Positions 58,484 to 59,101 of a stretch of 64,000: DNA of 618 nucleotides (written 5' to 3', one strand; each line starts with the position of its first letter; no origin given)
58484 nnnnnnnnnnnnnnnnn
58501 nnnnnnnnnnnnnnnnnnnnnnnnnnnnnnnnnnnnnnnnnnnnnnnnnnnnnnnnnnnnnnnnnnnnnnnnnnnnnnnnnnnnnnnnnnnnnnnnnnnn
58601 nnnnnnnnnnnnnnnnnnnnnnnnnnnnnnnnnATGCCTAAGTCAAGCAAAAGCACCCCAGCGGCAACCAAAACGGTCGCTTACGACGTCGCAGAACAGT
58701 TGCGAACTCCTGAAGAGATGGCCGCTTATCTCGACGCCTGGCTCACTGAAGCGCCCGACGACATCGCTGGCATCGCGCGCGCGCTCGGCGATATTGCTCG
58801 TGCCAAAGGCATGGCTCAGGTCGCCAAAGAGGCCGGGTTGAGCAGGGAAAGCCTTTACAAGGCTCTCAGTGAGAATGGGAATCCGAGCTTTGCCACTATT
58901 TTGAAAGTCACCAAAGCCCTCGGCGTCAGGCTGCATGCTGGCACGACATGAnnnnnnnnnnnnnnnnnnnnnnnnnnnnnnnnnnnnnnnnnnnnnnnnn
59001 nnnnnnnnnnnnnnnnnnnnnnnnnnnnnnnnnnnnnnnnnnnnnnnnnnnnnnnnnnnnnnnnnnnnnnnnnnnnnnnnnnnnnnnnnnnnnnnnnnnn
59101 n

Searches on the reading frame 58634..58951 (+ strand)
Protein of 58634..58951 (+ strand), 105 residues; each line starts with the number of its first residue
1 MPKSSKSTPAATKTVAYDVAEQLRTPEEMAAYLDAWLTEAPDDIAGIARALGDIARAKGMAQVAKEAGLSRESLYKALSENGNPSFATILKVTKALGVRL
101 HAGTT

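Call 12: search_protein_families(library=pfam, proteins=[window:58634-58948:+], max_evalue=0.01)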
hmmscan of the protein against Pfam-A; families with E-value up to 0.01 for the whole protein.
window:58634-58948:+ (105 aa): 5 families
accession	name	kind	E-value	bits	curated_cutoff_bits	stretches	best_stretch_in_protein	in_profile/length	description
PF21716.3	dnstrm_HI1420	-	1.1e-28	99.3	27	1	15-102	3-88/90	Probable addiction module antidote protein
PF01381.28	HTH_3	-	2.3e-06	28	23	1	58-100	8-52/55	Helix-turn-helix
PF13443.12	HTH_26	-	0.0025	18.5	22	1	61-100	14-54/63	Cro/C1-type HTH DNA-binding domain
PF02796.21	HTH_7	-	0.0043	17.6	23.8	0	61-80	25-44/45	Helix-turn-helix domain of resolvase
PF01418.23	HTH_6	-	0.0054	17.1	28.3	0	37-76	14-53/77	Helix-turn-helix domain, rpiR family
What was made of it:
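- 58634..58951 (+): Intact antitoxin (105 aa, PF21716 dnstrm_HI1420 / HTH). call 12.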

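Call 16: find_encoding_contigs(protein=window:58634-58951:+, flank=10000, max_places=10)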
Protein window:58634-58951:+ (105 aa): 6 contigs read that carry it; 6 places shown.
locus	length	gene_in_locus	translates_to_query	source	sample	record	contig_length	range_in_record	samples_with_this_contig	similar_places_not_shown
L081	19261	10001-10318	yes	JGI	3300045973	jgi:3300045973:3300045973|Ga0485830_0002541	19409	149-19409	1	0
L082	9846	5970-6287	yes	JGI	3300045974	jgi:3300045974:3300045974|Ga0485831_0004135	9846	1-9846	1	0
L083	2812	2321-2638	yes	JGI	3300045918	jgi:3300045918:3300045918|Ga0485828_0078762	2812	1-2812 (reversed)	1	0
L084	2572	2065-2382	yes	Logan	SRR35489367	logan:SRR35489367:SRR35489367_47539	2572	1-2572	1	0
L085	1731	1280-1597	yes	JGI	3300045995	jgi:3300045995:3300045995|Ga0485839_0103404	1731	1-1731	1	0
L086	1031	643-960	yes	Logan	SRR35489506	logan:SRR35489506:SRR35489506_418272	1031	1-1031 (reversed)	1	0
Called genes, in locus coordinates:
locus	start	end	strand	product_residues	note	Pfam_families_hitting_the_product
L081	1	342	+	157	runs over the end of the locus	-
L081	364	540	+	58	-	-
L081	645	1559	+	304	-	PF01844:HNH (weak)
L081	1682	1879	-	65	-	-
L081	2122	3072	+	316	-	PF10340:Say1_Mug180, PF20434:BD-FAE (weak), PF07859:Abhydrolase_3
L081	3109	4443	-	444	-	PF00072:Response_reg, PF00158:Sigma54_activat, PF14532:Sigma54_activ_2, PF07728:AAA_5, PF25601:AAA_lid_14, PF02954:HTH_8, PF18024:HTH_50 (faint)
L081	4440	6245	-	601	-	PF02743:dCache_1, PF00512:HisKA, PF02518:HATPase_c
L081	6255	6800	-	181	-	PF02627:CMD (weak)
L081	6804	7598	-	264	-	PF09818:ABC_ATPase (faint), PF00005:ABC_tran, PF02463:SMC_N (faint), PF13304:AAA_21 (faint)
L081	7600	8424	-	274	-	PF00528:BPD_transp_1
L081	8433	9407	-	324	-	PF12974:Phosphonate-bd (weak), PF13379:NMT1_2, PF09084:NMT1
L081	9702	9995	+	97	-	PF05973:Gp49 (weak)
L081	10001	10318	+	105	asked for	PF21716:dnstrm_HI1420, PF01381:HTH_3 (weak)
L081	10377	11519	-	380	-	PF01979:Amidohydro_1 (weak)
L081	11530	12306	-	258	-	PF00005:ABC_tran, PF02463:SMC_N (faint), PF13304:AAA_21 (faint)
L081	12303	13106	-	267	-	PF00005:ABC_tran, PF13304:AAA_21 (faint)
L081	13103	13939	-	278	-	PF06007:PhnJ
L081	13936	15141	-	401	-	PF05861:PhnI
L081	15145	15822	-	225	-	PF05845:PhnH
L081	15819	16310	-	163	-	PF06754:PhnG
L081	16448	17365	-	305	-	PF13444:Acetyltransf_5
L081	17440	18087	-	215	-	PF05845:PhnH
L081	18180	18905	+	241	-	PF06299:DUF1045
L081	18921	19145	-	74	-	-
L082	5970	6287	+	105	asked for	PF21716:dnstrm_HI1420, PF01381:HTH_3 (weak)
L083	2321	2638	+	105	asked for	PF21716:dnstrm_HI1420, PF01381:HTH_3 (weak)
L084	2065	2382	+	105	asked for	PF21716:dnstrm_HI1420, PF01381:HTH_3 (weak)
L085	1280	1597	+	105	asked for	PF21716:dnstrm_HI1420, PF01381:HTH_3 (weak)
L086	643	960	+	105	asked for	PF21716:dnstrm_HI1420, PF01381:HTH_3 (weak)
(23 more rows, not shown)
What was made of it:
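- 58634..58951 (+): The identical protein is found on six metagenome contigs next to phnM (call 16).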

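Call 23: find_homologous_proteins(query=window:58634-58948:+, max_evalue=1e-20)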
Query window:58634-58948:+ (105 aa): 7753 proteins with E <= 1e-20 among 8000 candidates; the best 120 are listed.
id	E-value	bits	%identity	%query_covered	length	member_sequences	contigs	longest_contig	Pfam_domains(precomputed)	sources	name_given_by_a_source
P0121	5.4e-54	198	92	98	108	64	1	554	PF01381.29,PF21716.4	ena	-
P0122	9.9e-54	197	94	98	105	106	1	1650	PF01381.29,PF21716.4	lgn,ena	-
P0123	3.5e-53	195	91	97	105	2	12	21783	PF01381.29,PF21716.4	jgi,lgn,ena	-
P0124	3.5e-53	195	92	98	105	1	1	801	PF01381.29,PF21716.4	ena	-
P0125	3.7e-53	195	92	98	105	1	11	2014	PF01381.29,PF21716.4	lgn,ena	-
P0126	5.8e-53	195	91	98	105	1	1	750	PF01381.29,PF21716.4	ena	-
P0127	6.7e-53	195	92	98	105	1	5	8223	PF01381.29,PF21716.4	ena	-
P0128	8.9e-53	194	92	98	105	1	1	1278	PF01381.29,PF21716.4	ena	-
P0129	9.5e-53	194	92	98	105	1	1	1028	PF01381.29,PF21716.4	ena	-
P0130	1.1e-52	194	90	98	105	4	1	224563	PF01381.29,PF21716.4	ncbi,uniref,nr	ncbi:MAG: putative addiction module antidote protein [Giesbergeria sp.]|uniref:addiction module anti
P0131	1.1e-52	194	89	99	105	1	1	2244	PF01381.29,PF21716.4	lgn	-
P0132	1.2e-52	194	93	97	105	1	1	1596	PF01381.29,PF21716.4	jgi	jgi:probable addiction module antidote protein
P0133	1.4e-52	194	90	98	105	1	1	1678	PF21716.4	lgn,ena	-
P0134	1.4e-52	194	91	98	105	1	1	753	PF01381.29,PF21716.4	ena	-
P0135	1.4e-52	193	91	98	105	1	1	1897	PF01381.29,PF21716.4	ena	-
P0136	1.5e-52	193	90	98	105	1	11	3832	PF01381.29,PF21716.4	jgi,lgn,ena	jgi:probable addiction module antidote protein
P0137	1.5e-52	193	90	98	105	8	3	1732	PF01381.29,PF21716.4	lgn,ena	-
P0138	1.6e-52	193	90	98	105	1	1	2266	PF01381.29,PF21716.4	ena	-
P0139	1.7e-52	193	90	98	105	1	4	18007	PF01381.29,PF21716.4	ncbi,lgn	-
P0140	1.8e-52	193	90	98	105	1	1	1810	PF01381.29,PF21716.4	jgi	jgi:probable addiction module antidote protein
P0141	2.4e-52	193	89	100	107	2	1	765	PF01381.29,PF21716.4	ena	-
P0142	2.7e-52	193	92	98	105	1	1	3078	PF01381.29,PF21716.4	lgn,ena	-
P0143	2.7e-52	193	88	99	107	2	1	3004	PF01381.29,PF21716.4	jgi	jgi:probable addiction module antidote protein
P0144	3.3e-52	192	91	98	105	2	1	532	PF01381.29,PF21716.4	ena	-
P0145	3.5e-52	192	90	98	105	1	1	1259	PF01381.29,PF21716.4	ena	-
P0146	3.7e-52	192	90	98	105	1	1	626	PF21716.4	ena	-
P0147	3.9e-52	192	90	98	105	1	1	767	PF01381.29,PF21716.4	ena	-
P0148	4.8e-52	192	90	98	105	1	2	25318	PF01381.29,PF21716.4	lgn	-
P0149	5.0e-52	192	90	98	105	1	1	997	PF21716.4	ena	-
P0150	5.6e-52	192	92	98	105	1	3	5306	PF01381.29,PF21716.4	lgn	-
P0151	5.7e-52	192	91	98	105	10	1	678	PF01381.29,PF21716.4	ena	-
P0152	6.7e-52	191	90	98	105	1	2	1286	PF21716.4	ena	-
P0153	7.4e-52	191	90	97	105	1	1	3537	PF01381.29,PF21716.4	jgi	-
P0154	7.8e-52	191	89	98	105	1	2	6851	PF01381.29,PF21716.4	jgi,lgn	jgi:probable addiction module antidote protein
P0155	1.6e-51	190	90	98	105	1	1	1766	PF21716.4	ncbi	-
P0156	1.8e-51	190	90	98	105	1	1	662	PF01381.29,PF21716.4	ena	-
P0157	1.8e-51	190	90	98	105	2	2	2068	PF01381.29,PF21716.4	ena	-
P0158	2.2e-51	190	90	98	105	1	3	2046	PF01381.29,PF21716.4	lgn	-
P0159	3.4e-51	189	90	97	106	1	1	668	PF01381.29,PF21716.4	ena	-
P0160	3.9e-51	189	89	97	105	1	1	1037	PF01381.29,PF21716.4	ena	-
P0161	4.0e-51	189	90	98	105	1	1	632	PF01381.29,PF21716.4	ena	-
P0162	5.6e-51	188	88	98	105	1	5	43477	PF01381.29,PF21716.4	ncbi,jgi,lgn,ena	-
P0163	6.8e-51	188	88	98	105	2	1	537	PF01381.29,PF21716.4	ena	-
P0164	7.9e-51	188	87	100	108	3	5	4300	PF01381.29,PF21716.4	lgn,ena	-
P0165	1.5e-50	187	88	97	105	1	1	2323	PF01381.29,PF21716.4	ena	-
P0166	2.5e-50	186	88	99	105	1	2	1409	PF01381.29,PF21716.4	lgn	-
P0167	3.4e-50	186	88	97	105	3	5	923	PF01381.29,PF21716.4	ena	-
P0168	6.2e-50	185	87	97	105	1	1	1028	PF01381.29,PF21716.4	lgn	-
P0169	6.4e-50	185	86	99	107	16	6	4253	PF01381.29,PF21716.4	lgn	-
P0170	6.7e-50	185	86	97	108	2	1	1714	PF01381.29,PF21716.4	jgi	jgi:probable addiction module antidote protein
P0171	8.5e-50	185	87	97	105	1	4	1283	PF01381.29,PF21716.4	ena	-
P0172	8.5e-50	185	86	99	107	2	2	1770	PF01381.29,PF21716.4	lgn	-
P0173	9.7e-50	184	85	99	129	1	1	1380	PF01381.29,PF21716.4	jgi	jgi:probable addiction module antidote protein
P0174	1.4e-49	184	87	98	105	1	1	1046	PF01381.29,PF21716.4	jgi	jgi:probable addiction module antidote protein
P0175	1.8e-49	184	87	98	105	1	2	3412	PF01381.29,PF21716.4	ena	-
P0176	2.5e-49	183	88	98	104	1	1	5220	PF01381.29,PF21716.4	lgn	-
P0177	3.6e-49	183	85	98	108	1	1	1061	PF01381.29,PF21716.4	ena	-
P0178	4.3e-49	182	85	97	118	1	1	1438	PF01381.29,PF21716.4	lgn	-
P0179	5.1e-49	182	88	97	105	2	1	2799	PF01381.29,PF21716.4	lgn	-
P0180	5.1e-49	182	85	97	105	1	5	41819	PF01381.29,PF21716.4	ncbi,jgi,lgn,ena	-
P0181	6.8e-49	182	89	86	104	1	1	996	PF21716.4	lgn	-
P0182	7.1e-49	182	83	99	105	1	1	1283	PF01381.29,PF21716.4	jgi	jgi:probable addiction module antidote protein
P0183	8.2e-49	181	86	98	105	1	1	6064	PF01381.29,PF21716.4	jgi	jgi:probable addiction module antidote protein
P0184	8.6e-49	181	86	97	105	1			PF01381.29,PF21716.4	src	-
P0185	9.4e-49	181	85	98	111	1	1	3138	PF01381.29,PF21716.4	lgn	-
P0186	1.0e-48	181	86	97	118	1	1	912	PF01381.29,PF21716.4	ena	-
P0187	1.1e-48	181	87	97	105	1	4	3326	PF01381.29,PF21716.4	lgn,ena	-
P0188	1.1e-48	181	86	97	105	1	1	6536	PF01381.29,PF21716.4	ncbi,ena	-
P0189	1.2e-48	181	83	97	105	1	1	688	PF21716.4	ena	-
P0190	1.3e-48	181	81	98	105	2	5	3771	PF01381.29,PF21716.4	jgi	jgi:probable addiction module antidote protein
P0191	1.6e-48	181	83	97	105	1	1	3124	PF21716.4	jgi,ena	-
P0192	1.6e-48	181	86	98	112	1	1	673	PF01381.29,PF21716.4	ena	-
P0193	1.9e-48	180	84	97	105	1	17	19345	PF01381.29,PF21716.4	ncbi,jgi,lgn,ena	jgi:probable addiction module antidote protein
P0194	2.0e-48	180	84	97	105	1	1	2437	PF01381.29,PF21716.4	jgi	jgi:probable addiction module antidote protein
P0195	2.2e-48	180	85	97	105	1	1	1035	PF01381.29,PF21716.4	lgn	-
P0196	2.2e-48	180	85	97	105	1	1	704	PF01381.29,PF21716.4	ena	-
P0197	2.2e-48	180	84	97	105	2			PF01381.29,PF21716.4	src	-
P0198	2.3e-48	180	86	97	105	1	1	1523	PF01381.29,PF21716.4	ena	-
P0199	2.3e-48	180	86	97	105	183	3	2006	PF01381.29,PF21716.4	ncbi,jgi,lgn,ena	-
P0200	2.4e-48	180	85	97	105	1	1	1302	PF01381.29,PF21716.4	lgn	-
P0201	2.4e-48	180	83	98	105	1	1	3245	PF21716.4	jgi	jgi:probable addiction module antidote protein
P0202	2.5e-48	180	84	97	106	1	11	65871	PF01381.29,PF21716.4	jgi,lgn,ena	jgi:probable addiction module antidote protein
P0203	2.5e-48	180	84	97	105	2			PF01381.29,PF21716.4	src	-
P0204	2.5e-48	180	84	98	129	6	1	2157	PF01381.29,PF21716.4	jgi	jgi:probable addiction module antidote protein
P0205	2.9e-48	180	84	97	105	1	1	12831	PF01381.29,PF21716.4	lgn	-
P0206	2.9e-48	180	85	97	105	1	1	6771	PF01381.29,PF21716.4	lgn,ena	-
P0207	3.2e-48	180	85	97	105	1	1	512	PF01381.29,PF21716.4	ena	-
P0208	3.3e-48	180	84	97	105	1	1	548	PF01381.29,PF21716.4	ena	-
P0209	3.4e-48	179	85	97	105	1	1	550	PF01381.29,PF21716.4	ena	-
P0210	3.6e-48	179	85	97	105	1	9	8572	PF01381.29,PF21716.4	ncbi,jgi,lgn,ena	jgi:probable addiction module antidote protein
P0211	3.6e-48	179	82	97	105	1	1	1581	PF01381.29,PF21716.4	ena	-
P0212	3.7e-48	179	85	97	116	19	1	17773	PF01381.29,PF21716.4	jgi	jgi:probable addiction module antidote protein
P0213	3.7e-48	179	87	97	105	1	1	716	PF01381.29,PF21716.4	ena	-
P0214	3.8e-48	179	85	97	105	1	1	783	PF01381.29,PF21716.4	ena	-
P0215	4.5e-48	179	85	97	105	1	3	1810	PF01381.29,PF21716.4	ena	-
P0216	4.7e-48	179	82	97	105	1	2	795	PF01381.29,PF21716.4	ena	-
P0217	5.0e-48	179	84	97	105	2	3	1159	PF01381.29,PF21716.4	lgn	-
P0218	5.1e-48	179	87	98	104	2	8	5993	PF01381.29,PF21716.4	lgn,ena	-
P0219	5.1e-48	179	91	84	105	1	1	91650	PF01381.29,PF21716.4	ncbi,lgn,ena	-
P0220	5.3e-48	179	87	98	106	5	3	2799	PF01381.29,PF21716.4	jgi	jgi:probable addiction module antidote protein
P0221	5.3e-48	179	85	97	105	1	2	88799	PF01381.29,PF21716.4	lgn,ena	-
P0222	5.6e-48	179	83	97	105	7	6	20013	PF01381.29,PF21716.4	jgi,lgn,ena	jgi:probable addiction module antidote protein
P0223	5.8e-48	179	85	97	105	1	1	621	PF01381.29,PF21716.4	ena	-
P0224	5.9e-48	179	84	97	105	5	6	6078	PF01381.29,PF21716.4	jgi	jgi:probable addiction module antidote protein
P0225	6.1e-48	179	81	97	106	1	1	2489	PF01381.29,PF21716.4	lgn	-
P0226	7.0e-48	178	84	97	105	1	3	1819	PF01381.29,PF21716.4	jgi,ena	-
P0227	7.0e-48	178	84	97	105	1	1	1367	PF01381.29,PF21716.4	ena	-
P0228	7.1e-48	178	84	97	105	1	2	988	PF01381.29,PF21716.4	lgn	-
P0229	7.1e-48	178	84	97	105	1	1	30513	PF01381.29,PF21716.4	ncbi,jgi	jgi:probable addiction module antidote protein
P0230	7.7e-48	178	83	97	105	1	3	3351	PF01381.29,PF21716.4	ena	-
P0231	8.0e-48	178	85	97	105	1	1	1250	PF21716.4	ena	-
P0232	8.1e-48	178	84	97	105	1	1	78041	PF01381.29,PF21716.4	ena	-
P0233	8.2e-48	178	82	97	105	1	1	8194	PF21716.4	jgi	jgi:probable addiction module antidote protein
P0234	9.1e-48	178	84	97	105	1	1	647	PF01381.29,PF21716.4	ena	-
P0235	9.3e-48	178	83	97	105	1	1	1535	PF01381.29,PF21716.4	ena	-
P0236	9.4e-48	178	84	97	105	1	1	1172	PF01381.29,PF21716.4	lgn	-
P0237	9.5e-48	178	84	97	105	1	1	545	PF01381.29,PF21716.4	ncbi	-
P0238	9.7e-48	178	86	97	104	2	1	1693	PF01381.29,PF21716.4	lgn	-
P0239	9.9e-48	178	85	97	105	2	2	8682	PF01381.29,PF21716.4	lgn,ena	-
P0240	1.0e-47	178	84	97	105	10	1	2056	PF01381.29,PF21716.4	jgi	-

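Call 30: find_encoding_contigs(protein=P0123, flank=4000, max_places=8)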
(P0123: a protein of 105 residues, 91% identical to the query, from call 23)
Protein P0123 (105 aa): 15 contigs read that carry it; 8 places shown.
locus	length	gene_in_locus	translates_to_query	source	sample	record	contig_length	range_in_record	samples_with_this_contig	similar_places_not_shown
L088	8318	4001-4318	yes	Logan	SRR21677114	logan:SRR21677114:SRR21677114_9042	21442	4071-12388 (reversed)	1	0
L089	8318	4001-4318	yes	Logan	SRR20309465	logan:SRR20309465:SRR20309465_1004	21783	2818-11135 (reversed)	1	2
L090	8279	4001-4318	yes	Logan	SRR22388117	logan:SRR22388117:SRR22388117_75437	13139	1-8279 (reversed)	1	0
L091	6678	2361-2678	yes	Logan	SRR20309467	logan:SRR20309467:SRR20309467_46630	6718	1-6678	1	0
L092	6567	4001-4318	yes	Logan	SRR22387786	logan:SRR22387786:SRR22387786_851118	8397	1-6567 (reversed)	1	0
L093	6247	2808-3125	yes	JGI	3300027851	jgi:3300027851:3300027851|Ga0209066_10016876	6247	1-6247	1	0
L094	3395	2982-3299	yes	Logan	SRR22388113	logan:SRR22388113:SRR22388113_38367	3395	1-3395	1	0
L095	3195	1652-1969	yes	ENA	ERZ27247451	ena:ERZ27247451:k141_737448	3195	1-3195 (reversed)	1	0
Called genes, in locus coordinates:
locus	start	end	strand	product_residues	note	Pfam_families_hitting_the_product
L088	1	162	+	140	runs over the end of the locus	-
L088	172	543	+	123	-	-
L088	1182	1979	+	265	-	-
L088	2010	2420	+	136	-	PF05345:He_PIG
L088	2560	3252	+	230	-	-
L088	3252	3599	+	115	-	PF02311:AraC_binding (weak), PF07883:Cupin_2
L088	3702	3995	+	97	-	PF05973:Gp49 (weak)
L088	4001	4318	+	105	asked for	PF21716:dnstrm_HI1420, PF01381:HTH_3 (weak)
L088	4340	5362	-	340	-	PF00165:HTH_AraC (faint), PF12625:Arabinose_bd, PF12833:HTH_18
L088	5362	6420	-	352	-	PF12625:Arabinose_bd, PF12833:HTH_18, PF00165:HTH_AraC (weak)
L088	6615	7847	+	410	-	-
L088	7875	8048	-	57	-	-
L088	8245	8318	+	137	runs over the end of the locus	PF00903:Glyoxalase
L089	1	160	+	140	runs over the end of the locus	-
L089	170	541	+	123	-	-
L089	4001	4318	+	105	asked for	PF21716:dnstrm_HI1420, PF01381:HTH_3 (weak)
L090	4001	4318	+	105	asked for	PF21716:dnstrm_HI1420, PF01381:HTH_3 (weak)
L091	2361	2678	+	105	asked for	PF21716:dnstrm_HI1420, PF01381:HTH_3 (weak)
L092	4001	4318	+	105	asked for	PF21716:dnstrm_HI1420, PF01381:HTH_3 (weak)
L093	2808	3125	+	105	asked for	PF21716:dnstrm_HI1420, PF01381:HTH_3 (weak)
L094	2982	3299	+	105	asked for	PF21716:dnstrm_HI1420, PF01381:HTH_3 (weak)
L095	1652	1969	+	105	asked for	PF21716:dnstrm_HI1420, PF01381:HTH_3 (weak)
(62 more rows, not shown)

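Call 31: find_encoding_contigs(protein=P0122, flank=4000, max_places=6)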
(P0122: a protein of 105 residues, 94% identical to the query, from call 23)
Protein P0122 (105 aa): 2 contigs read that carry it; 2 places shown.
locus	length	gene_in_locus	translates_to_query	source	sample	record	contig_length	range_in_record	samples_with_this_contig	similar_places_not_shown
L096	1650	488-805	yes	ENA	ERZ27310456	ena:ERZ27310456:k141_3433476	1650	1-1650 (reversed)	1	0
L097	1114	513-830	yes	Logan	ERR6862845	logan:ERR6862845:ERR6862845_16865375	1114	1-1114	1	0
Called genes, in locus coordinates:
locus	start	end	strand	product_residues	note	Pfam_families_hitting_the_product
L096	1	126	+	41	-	?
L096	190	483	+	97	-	PF05973:Gp49 (weak)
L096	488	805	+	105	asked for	PF21716:dnstrm_HI1420, PF01381:HTH_3 (weak)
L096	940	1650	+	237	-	?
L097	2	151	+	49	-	?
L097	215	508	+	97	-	PF05973:Gp49 (weak)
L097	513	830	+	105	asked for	PF21716:dnstrm_HI1420, PF01381:HTH_3 (weak)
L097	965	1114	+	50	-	?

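Call 35: search_protein_families(library=pfam, proteins=[L081:9702-9992:+], max_evalue=0.001)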
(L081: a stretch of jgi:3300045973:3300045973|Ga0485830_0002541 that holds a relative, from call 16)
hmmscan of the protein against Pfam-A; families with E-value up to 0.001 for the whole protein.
L081:9702-9992:+ (97 aa): 2 families
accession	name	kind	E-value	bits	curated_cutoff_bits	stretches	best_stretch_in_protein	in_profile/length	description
PF05973.20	Gp49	-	5e-07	30.1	23.9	1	11-83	1-77/90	Phage derived protein Gp49-like (DUF891)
PF05016.21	ParE_toxin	-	0.0009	20.2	23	0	11-74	16-82/89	ParE toxin of type II toxin-antitoxin system, parDE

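Call 49: list_cluster_members(proteins=[window:58634-58948:+, P0001])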
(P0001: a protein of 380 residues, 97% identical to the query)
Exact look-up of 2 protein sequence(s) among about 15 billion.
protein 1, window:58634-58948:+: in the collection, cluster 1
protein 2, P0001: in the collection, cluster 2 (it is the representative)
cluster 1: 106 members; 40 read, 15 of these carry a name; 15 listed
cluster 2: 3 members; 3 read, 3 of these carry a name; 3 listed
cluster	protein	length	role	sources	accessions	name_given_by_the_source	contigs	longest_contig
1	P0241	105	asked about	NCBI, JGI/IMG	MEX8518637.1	MAG: addiction module antidote protein [Leptothrix sp. (in: b-proteobacteria)] | probable addiction module antidote protein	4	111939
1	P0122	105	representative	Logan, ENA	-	-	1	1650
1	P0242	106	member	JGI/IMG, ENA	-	probable addiction module antidote protein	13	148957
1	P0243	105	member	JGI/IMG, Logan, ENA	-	probable addiction module antidote protein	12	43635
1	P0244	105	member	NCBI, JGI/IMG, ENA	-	probable addiction module antidote protein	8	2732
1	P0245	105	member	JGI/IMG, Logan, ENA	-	probable addiction module antidote protein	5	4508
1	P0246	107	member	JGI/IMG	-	probable addiction module antidote protein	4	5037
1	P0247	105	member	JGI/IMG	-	probable addiction module antidote protein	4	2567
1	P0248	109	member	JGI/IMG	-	probable addiction module antidote protein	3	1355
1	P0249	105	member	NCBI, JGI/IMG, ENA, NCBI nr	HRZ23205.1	MAG TPA: putative addiction module antidote protein [Candidatus Contendobacter sp.] | putative addiction module antidote protein [Candidatus Contendobacter sp.]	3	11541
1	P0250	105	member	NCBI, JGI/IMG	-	probable addiction module antidote protein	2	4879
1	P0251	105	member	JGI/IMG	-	probable addiction module antidote protein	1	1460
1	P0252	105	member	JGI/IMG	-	probable addiction module antidote protein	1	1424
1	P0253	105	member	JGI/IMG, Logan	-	probable addiction module antidote protein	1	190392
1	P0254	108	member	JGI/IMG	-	probable addiction module antidote protein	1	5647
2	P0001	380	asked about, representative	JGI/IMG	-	alpha-D-ribose 1-methylphosphonate 5-triphosphate diphosphatase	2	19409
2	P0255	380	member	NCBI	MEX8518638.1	MAG: alpha-D-ribose 1-methylphosphonate 5-triphosphate diphosphatase [Leptothrix sp. (in: ...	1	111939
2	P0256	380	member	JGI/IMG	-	alpha-D-ribose 1-methylphosphonate 5-triphosphate diphosphatase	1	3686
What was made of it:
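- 58634..58951 (+): Equals NCBI MEX8518637.1 (call 49).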

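Call 51: find_encoding_contigs(protein=P0255, flank=10000, max_places=4)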
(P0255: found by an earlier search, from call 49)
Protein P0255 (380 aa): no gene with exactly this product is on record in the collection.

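Call 53: find_encoding_contigs(protein=P0256, flank=5000, max_places=4)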
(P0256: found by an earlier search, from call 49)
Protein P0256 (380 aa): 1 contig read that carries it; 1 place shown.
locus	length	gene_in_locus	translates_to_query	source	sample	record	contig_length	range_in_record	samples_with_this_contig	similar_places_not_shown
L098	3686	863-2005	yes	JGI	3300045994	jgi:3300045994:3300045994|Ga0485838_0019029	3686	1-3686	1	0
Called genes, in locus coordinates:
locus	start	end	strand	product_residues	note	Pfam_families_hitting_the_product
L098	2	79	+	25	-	?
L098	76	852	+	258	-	PF00005:ABC_tran, PF02463:SMC_N (faint), PF13304:AAA_21 (faint)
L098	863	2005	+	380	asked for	PF07969:Amidohydro_3 (faint), PF01979:Amidohydro_1 (weak)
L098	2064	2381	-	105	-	PF21716:dnstrm_HI1420, PF01381:HTH_3 (weak)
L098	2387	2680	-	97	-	PF05973:Gp49 (weak)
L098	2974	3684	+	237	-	?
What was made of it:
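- J3 is reproduced in seven contigs from JGI and Logan assemblies (calls 16, 53).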
